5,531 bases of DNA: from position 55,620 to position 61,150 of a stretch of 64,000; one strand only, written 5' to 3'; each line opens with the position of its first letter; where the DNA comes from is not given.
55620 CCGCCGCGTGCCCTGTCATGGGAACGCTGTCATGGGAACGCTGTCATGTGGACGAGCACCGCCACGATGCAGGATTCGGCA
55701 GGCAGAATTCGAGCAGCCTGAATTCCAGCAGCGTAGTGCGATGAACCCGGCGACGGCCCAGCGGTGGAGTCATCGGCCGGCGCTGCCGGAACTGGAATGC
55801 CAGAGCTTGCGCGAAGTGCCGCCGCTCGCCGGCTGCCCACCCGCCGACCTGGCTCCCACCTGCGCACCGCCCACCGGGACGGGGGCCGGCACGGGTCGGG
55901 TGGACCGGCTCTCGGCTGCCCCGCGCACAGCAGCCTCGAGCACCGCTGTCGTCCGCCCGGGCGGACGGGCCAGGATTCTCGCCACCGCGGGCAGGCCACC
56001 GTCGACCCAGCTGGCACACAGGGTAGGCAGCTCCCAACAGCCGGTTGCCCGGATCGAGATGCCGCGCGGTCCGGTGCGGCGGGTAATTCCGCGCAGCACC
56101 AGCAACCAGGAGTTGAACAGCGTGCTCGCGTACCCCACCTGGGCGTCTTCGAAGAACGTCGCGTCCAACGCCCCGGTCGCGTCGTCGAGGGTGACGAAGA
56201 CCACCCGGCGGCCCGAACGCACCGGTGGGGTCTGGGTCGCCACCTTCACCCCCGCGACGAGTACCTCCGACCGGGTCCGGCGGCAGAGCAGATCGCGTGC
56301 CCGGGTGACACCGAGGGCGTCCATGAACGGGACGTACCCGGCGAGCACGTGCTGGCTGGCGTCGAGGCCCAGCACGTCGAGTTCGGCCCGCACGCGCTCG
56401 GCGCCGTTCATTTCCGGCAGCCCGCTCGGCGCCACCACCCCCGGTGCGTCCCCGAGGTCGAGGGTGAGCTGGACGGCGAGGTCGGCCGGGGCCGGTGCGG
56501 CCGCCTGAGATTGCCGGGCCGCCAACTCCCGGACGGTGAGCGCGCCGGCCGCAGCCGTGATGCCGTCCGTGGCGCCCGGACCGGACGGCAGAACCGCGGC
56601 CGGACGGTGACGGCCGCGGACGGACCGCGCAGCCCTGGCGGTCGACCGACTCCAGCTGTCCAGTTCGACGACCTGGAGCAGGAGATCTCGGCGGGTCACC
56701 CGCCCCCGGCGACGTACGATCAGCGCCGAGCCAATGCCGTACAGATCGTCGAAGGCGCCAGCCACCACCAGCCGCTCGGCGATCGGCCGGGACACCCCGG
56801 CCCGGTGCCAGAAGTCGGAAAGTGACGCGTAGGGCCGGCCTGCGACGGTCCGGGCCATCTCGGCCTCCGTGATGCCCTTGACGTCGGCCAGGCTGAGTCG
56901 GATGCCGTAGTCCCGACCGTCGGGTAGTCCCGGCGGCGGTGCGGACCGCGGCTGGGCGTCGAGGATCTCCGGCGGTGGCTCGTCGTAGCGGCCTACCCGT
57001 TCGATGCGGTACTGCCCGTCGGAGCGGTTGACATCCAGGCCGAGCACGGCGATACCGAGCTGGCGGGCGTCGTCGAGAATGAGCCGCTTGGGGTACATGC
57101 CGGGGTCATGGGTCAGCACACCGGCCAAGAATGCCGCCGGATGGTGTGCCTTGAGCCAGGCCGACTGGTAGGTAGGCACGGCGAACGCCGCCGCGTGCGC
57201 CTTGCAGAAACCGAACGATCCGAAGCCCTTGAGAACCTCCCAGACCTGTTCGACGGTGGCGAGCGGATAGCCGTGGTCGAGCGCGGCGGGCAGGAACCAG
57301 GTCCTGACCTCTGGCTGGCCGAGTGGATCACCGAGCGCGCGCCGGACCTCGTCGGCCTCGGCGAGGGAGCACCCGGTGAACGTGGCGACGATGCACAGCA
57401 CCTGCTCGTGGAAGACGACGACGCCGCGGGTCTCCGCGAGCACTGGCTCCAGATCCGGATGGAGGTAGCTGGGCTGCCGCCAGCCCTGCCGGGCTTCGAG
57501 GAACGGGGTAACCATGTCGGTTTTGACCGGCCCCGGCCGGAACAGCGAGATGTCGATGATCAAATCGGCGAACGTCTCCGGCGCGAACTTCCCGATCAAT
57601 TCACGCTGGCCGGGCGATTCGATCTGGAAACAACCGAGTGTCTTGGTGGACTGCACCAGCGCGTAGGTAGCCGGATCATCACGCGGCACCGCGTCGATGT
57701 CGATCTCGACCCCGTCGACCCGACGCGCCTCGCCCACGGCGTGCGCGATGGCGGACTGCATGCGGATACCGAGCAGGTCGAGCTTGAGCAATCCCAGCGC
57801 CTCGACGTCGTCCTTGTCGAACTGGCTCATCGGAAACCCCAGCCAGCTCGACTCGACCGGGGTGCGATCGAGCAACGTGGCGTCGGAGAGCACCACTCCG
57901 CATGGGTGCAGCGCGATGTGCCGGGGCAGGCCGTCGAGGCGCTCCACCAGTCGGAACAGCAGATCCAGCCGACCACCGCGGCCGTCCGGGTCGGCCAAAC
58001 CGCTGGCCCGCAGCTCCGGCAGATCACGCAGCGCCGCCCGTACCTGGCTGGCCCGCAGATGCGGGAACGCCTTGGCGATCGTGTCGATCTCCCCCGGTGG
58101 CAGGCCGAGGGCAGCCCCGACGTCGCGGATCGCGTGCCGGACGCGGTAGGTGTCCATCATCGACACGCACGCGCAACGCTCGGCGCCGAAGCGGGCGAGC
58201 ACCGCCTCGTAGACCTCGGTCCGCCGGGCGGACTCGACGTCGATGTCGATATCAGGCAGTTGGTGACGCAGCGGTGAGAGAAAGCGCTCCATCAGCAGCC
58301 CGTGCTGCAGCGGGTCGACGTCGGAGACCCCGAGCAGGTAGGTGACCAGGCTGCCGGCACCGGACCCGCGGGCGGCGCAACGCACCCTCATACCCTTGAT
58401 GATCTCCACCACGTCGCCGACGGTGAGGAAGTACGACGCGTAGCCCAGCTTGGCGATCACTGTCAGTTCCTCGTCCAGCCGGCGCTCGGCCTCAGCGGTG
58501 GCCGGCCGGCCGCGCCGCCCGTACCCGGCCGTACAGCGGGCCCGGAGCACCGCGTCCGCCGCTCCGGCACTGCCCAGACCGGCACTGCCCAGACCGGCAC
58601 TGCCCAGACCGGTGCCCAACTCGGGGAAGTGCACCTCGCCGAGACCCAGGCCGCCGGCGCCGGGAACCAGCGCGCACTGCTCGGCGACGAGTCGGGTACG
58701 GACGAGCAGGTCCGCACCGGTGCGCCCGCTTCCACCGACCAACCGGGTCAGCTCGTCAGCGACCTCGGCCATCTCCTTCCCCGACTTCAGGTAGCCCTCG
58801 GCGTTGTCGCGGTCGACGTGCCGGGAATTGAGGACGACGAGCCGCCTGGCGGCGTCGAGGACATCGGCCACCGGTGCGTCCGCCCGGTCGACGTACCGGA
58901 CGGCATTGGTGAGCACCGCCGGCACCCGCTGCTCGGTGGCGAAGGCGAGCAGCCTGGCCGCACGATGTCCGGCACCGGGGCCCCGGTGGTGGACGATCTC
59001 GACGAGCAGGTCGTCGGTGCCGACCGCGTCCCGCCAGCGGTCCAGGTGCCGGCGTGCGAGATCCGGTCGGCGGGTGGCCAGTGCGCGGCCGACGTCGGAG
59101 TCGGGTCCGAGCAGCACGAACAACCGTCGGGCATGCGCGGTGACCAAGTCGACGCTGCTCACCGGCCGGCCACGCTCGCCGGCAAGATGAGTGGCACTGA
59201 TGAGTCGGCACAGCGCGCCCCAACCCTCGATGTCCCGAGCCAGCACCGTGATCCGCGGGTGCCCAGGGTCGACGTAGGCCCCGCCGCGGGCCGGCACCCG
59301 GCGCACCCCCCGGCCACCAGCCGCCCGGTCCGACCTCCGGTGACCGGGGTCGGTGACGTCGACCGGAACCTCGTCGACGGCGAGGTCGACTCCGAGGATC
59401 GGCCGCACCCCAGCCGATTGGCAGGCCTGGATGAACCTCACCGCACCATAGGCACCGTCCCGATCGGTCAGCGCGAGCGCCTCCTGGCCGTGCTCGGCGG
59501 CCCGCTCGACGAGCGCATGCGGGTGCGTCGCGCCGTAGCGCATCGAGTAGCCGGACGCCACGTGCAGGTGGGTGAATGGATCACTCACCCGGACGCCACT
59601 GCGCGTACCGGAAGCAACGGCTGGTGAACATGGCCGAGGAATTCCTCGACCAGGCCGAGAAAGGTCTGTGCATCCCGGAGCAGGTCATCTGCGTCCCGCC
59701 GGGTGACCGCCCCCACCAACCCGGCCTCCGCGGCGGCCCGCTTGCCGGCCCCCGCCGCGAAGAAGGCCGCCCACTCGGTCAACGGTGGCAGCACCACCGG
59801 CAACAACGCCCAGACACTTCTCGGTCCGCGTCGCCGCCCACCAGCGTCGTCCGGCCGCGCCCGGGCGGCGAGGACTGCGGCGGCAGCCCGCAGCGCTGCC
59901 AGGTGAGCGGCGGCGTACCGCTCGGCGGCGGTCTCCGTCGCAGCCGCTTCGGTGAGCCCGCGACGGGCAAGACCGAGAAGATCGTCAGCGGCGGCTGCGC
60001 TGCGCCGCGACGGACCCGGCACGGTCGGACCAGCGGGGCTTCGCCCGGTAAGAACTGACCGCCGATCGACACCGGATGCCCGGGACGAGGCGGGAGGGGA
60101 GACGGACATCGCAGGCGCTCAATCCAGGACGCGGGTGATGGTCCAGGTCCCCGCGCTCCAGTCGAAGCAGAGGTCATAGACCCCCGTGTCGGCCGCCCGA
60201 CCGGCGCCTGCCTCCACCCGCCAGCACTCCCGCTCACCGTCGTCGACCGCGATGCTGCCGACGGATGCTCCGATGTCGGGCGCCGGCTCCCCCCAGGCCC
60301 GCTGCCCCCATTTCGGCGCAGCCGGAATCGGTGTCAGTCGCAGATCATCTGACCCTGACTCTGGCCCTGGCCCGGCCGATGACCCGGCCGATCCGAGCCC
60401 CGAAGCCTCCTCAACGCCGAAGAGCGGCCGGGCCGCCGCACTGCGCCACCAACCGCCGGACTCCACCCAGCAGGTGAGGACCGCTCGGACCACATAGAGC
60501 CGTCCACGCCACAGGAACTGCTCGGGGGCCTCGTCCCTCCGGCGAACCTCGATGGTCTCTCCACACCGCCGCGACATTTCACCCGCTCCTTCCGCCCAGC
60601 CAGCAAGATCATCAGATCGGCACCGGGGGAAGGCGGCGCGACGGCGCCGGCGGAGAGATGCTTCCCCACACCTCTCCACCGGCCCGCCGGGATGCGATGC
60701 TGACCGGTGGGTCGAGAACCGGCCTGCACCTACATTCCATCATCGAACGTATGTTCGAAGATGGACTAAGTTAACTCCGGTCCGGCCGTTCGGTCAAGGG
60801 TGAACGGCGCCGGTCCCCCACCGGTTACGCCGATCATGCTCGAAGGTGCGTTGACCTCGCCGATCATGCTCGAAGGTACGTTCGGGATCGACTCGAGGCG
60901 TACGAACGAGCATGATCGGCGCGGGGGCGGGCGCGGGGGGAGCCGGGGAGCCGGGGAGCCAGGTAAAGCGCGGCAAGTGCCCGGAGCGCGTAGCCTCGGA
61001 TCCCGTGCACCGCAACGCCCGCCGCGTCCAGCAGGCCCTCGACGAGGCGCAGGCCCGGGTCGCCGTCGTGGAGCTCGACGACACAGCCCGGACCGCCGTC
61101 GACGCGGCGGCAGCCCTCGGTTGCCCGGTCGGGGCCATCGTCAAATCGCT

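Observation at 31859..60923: Family of palindromic interspersed elements (16-bp perfect inverted-repeat arms, ~30-bp spacer) at three promoter-proximal sites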

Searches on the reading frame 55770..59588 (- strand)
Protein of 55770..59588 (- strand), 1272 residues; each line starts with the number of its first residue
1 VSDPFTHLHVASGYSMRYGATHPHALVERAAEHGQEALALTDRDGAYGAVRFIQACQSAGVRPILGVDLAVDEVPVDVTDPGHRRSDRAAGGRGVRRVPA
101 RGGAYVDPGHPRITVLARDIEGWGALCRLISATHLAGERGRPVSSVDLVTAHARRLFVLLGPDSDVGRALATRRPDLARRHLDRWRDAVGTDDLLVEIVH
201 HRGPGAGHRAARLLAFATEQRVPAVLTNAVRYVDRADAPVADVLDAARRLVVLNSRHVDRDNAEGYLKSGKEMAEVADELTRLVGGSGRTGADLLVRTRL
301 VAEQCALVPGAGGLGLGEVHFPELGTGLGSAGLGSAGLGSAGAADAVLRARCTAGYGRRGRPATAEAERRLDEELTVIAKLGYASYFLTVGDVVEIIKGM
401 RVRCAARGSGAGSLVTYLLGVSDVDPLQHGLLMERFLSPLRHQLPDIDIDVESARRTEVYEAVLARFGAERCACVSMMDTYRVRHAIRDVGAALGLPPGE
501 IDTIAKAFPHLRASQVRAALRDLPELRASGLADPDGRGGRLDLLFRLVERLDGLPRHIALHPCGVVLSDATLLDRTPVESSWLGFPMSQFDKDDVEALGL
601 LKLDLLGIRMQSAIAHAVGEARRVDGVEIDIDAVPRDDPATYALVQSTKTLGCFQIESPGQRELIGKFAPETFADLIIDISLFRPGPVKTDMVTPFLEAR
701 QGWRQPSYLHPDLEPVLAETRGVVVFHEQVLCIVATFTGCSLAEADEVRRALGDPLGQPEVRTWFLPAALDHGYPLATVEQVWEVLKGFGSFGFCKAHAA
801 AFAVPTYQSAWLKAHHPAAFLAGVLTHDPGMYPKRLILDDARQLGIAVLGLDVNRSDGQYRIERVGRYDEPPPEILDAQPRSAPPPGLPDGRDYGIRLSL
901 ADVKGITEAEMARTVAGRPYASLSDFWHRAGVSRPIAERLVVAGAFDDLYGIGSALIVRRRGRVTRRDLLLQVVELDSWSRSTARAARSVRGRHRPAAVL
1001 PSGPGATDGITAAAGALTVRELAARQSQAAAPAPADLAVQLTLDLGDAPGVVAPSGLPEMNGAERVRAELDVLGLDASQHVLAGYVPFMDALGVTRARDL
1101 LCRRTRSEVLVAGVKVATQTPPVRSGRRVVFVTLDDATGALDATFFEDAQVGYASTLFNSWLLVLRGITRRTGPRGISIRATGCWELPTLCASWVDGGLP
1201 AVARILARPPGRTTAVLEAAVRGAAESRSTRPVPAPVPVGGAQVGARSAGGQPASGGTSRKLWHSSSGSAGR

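Call 17: search_protein_families(library=pfam, proteins=[window:55770-59588:-], max_evalue=0.01)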
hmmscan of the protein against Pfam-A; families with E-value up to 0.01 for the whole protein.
window:55770-59588:- (1272 aa): 5 families
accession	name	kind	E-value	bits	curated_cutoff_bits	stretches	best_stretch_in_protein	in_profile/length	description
PF07733.18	DNA_pol3_alpha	-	1.1e-69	235.4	23.9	1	349-607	4-260/260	Bacterial DNA polymerase III alpha NTPase domain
PF17657.6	DNA_pol3_finger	-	5.5e-44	149.9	22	1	611-754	2-145/166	Bacterial DNA polymerase III alpha subunit finger domain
PF02811.25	PHP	-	1.8e-24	87.3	26.4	1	7-200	1-163/164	PHP domain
PF14579.12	HHH_6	-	1e-12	48.5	25.6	1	845-949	1-83/90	Helix-hairpin-helix motif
PF01336.31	tRNA_anti-codon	-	3.3e-07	30.6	27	1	1109-1184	1-72/75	OB-fold nucleic acid binding domain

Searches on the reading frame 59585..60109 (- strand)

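Call 17: search_protein_families(library=pfam, proteins=[window:59585-60109:-], max_evalue=0.01)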
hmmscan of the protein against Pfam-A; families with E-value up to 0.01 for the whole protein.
window:59585-60109:- (174 aa): 1 family
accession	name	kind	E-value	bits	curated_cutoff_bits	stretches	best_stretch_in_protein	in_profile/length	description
PF18726.6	HEPN_SAV_6107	-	4.5e-36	123.8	27.2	1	55-155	1-98/98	SAV_6107-like HEPN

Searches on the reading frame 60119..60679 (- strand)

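Call 17: search_protein_families(library=pfam, proteins=[window:60119-60679:-], max_evalue=0.01)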
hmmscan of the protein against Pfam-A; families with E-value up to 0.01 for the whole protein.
window:60119-60679:- (186 aa): 1 family
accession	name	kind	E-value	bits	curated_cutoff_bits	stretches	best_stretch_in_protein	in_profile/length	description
PF20114.4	DUF6504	-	1.8e-16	60.7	24.2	1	35-186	1-103/103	Domain of unknown function (DUF6504)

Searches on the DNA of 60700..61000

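Call 57: search_rna_families(source=window, start=60700, end=61000, threshold=evalue, max_evalue=1)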
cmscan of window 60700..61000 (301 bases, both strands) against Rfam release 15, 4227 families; matches with E-value up to 1: 0.
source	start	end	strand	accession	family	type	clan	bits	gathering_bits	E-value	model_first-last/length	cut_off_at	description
